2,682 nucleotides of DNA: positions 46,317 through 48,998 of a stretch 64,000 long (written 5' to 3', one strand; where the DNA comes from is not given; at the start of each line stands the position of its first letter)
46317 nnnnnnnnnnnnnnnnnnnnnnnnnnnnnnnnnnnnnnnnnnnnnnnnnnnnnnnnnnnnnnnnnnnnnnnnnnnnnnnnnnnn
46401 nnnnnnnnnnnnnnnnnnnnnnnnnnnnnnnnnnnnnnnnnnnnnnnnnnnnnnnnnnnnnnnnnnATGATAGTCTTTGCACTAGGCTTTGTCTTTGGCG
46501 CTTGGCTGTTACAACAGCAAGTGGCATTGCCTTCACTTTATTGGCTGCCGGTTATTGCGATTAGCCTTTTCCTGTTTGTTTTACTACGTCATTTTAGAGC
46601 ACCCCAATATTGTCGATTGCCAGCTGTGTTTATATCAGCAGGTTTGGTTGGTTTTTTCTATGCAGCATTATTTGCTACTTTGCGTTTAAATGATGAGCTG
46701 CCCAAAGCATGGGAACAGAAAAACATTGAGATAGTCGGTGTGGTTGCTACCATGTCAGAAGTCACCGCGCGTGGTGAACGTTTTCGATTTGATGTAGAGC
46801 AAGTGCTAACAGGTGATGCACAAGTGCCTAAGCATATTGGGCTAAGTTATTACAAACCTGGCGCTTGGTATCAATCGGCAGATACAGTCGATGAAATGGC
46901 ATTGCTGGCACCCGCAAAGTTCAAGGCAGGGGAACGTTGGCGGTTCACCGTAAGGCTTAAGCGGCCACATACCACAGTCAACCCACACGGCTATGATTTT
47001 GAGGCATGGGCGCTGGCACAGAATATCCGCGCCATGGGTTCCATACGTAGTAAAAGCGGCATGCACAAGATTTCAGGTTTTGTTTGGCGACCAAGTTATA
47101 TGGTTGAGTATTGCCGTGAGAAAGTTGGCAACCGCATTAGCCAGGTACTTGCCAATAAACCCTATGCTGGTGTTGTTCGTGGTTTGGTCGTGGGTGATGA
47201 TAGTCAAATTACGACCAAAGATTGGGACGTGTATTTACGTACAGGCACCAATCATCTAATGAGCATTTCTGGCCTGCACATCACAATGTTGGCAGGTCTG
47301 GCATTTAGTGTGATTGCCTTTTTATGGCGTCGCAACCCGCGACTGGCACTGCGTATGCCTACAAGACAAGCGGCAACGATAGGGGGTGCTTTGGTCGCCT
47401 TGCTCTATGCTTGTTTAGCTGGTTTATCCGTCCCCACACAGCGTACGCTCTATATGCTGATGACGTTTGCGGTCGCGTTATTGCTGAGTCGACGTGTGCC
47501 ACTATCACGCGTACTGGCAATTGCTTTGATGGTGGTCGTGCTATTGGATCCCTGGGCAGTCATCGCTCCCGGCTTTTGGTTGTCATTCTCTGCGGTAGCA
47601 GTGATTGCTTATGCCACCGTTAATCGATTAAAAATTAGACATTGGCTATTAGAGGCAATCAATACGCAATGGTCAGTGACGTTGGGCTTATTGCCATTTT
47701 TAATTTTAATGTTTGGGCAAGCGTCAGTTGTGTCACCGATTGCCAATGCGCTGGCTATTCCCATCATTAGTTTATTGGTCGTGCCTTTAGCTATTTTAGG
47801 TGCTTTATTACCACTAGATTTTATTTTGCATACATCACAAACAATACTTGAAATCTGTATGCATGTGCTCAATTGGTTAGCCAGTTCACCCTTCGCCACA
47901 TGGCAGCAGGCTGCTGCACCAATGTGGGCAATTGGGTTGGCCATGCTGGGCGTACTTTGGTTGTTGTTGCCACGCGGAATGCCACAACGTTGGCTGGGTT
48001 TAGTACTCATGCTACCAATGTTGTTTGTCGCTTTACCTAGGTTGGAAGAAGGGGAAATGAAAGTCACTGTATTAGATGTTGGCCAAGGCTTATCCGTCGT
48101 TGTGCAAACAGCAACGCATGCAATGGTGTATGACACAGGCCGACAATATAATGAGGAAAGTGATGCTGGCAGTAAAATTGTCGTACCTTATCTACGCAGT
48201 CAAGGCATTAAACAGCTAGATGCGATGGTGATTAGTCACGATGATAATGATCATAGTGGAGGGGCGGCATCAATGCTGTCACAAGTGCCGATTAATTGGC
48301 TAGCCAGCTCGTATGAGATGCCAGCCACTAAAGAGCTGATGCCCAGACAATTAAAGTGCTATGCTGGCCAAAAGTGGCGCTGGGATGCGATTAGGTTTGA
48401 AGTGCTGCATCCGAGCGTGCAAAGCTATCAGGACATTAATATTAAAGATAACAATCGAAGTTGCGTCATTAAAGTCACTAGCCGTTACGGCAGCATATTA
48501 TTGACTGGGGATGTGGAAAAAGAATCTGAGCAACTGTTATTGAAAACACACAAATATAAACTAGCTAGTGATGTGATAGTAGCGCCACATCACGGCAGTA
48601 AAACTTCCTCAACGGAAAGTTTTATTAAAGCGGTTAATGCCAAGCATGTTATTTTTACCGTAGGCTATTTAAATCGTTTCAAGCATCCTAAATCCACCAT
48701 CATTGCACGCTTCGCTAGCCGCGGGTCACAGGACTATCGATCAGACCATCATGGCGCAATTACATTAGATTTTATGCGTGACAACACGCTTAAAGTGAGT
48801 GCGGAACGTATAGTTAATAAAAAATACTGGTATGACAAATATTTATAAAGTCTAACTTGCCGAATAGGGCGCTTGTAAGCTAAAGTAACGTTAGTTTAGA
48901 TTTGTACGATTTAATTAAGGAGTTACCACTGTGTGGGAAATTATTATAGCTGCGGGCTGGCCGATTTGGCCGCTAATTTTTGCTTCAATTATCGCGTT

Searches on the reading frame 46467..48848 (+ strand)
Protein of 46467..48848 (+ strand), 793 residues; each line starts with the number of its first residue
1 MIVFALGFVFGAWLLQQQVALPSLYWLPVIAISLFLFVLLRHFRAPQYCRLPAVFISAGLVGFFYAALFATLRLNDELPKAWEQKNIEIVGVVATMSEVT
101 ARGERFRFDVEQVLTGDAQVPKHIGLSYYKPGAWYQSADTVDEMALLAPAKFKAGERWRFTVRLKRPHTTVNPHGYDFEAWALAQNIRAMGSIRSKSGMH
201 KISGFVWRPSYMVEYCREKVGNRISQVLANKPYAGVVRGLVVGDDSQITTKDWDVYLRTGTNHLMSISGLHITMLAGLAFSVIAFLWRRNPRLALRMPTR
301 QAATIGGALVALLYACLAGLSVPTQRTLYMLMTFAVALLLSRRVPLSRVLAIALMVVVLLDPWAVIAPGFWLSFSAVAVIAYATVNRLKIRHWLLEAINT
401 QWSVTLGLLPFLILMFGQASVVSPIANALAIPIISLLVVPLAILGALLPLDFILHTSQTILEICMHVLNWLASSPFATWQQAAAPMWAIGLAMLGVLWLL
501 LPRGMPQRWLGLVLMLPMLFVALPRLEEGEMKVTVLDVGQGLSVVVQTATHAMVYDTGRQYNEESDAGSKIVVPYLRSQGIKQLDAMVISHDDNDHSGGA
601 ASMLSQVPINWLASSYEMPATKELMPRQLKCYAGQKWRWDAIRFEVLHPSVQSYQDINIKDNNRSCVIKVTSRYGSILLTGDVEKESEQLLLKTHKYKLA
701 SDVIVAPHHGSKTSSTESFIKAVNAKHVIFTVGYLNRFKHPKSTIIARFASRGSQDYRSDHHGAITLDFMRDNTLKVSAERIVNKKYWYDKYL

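Call 7: search_protein_families(library=pfam, proteins=[window:46467-48848:+], max_evalue=0.01)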
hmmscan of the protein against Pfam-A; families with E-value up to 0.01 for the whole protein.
window:46467-48848:+ (793 aa): 3 families
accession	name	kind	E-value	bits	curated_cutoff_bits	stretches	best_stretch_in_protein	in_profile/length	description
PF03772.21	Competence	-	1e-57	196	23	1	240-504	1-268/270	Competence protein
PF13567.11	DUF4131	-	5.7e-29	101.4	31.6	1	20-197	2-163/165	Domain of unknown function (DUF4131)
PF00753.33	Lactamase_B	-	2e-15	57.7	22.7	1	537-726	2-188/196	Metallo-beta-lactamase superfamily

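Call 15: find_related_loci(query=window:46467-48848:+, collection=genome_contigs, flank=10000)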
Query window:46467-48848:+ (793 aa) in genome_contigs; peptide patterns used: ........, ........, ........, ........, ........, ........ (x = any residue, [..] = any of these).
49 stretches matched a pattern; 11 encode a relative of the query (tblastn E <= 1e-3); 11 distinct loci.
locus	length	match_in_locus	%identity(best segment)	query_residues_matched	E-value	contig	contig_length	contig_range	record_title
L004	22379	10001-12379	75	1-793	0e+0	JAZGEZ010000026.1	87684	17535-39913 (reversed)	MAG: Methylophilaceae bacterium isolate SCS4bin.34 SCS4bin.34_26, whole genome shotgun sequence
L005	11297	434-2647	74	56-793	0e+0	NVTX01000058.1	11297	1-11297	MAG: Methylophilaceae bacterium isolate NORP104 Contig_source1383C_9325, whole genome shotgun sequence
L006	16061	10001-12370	68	1-793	0e+0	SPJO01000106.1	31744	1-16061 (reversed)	MAG: Methylophilaceae bacterium isolate BinT2.027 contig_11, whole genome shotgun sequence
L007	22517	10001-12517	57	6-792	0e+0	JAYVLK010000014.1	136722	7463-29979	MAG: Methylotenera sp. isolate GL54_UP_metabinner_13 GL54_UP_metabinner_13_13, whole genome shotgun sequence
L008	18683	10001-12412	45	4-790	0e+0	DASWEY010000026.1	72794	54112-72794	MAG TPA_asm: Usitatibacteraceae bacterium isolate SMAG_U2775 k141_474249, whole genome shotgun sequence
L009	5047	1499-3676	46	73-791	0e+0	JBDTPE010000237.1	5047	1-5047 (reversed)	MAG: Betaproteobacteria bacterium isolate cluster3_bin.191 NODE_94378_length_5047_cov_7.023237, whole genome shotgun seq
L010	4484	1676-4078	45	3-791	0e+0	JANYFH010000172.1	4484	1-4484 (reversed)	MAG: Betaproteobacteria bacterium isolate 339R_metabinner_105 339R_k141_1595028, whole genome shotgun sequence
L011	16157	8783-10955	54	1-792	0e+0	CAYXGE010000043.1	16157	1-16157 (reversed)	MAG TPA_asm: uncultured Methylophilaceae bacterium isolate binchicken_co214_47 genome assembly, contig: NODE_3920_length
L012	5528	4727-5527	69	1-262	2e-120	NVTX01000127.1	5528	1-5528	MAG: Methylophilaceae bacterium isolate NORP104 Contig_source1383C_20453, whole genome shotgun sequence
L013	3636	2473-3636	47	1-404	2e-102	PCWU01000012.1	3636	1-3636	MAG: Gallionellaceae bacterium CG11_big_fil_rev_8_21_14_0_20_60_62 CG11_8_21_14_0.20_scaffold_41394_c, whole genome shot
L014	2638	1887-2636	43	1-266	4e-52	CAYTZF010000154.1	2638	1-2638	MAG TPA_asm: uncultured Sideroxydans sp. isolate SRP118108_co2_85 genome assembly, contig: k141_930122, whole genome sho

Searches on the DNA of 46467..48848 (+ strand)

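Call 67: search_with_rna_model(model_id=R3, sources=[L015, L016, L017, L018, L019, L020, L021, L022, L023, L024, L025, L026, L027, L004, L005, L006, L007, L008, L011, L012], max_evalue=1, filters=default)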
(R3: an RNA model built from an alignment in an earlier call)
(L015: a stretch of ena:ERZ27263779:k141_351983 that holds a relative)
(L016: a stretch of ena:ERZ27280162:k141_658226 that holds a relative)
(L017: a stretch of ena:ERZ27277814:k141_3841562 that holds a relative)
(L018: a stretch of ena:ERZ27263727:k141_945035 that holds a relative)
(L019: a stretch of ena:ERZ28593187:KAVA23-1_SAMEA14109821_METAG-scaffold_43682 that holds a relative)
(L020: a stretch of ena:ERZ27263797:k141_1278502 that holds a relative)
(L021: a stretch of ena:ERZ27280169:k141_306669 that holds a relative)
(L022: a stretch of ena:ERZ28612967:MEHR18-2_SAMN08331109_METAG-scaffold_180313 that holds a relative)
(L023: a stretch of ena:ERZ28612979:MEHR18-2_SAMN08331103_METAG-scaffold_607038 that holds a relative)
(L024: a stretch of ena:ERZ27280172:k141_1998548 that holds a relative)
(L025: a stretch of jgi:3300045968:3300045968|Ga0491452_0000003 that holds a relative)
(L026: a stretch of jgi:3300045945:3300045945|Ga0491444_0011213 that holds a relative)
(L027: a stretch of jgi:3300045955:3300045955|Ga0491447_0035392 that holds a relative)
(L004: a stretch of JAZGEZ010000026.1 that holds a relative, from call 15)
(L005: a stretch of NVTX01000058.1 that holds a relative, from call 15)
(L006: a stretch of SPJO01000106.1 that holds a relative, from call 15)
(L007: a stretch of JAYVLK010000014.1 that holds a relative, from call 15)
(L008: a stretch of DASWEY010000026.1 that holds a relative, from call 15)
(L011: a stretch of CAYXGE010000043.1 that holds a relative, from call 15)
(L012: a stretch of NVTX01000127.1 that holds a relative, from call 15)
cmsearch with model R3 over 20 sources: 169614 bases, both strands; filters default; matches with E-value up to 1: 17.
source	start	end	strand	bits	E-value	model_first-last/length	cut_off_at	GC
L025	11199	11291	-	48.9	3e-10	1-83/83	no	0.62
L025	8148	8242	-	45.6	2.4e-09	1-83/83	no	0.73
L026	3852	3946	-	45.6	2.4e-09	1-83/83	no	0.73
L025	8806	8880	-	45.1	3.3e-09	1-83/83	no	0.73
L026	4510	4584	-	45.1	3.3e-09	1-83/83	no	0.73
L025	11769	11852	-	43.5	8.7e-09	1-83/83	no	0.65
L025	12603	12675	-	43.1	1.1e-08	1-83/83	no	0.63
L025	10271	10346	-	42.8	1.4e-08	1-83/83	no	0.7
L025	7825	7899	-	42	2.2e-08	1-83/83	no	0.73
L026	3529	3603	-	42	2.2e-08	1-83/83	no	0.73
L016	1647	1739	+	40.6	5.3e-08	1-83/83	no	0.68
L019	1561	1653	+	40.6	5.3e-08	1-83/83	no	0.68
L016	425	517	+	37.6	3.4e-07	1-83/83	no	0.67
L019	339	431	+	37.6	3.4e-07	1-83/83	no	0.67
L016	928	1020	+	35.5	1.2e-06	1-83/83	no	0.66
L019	842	934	+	35.5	1.2e-06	1-83/83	no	0.66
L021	297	396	+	23.6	0.002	1-83/83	no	0.68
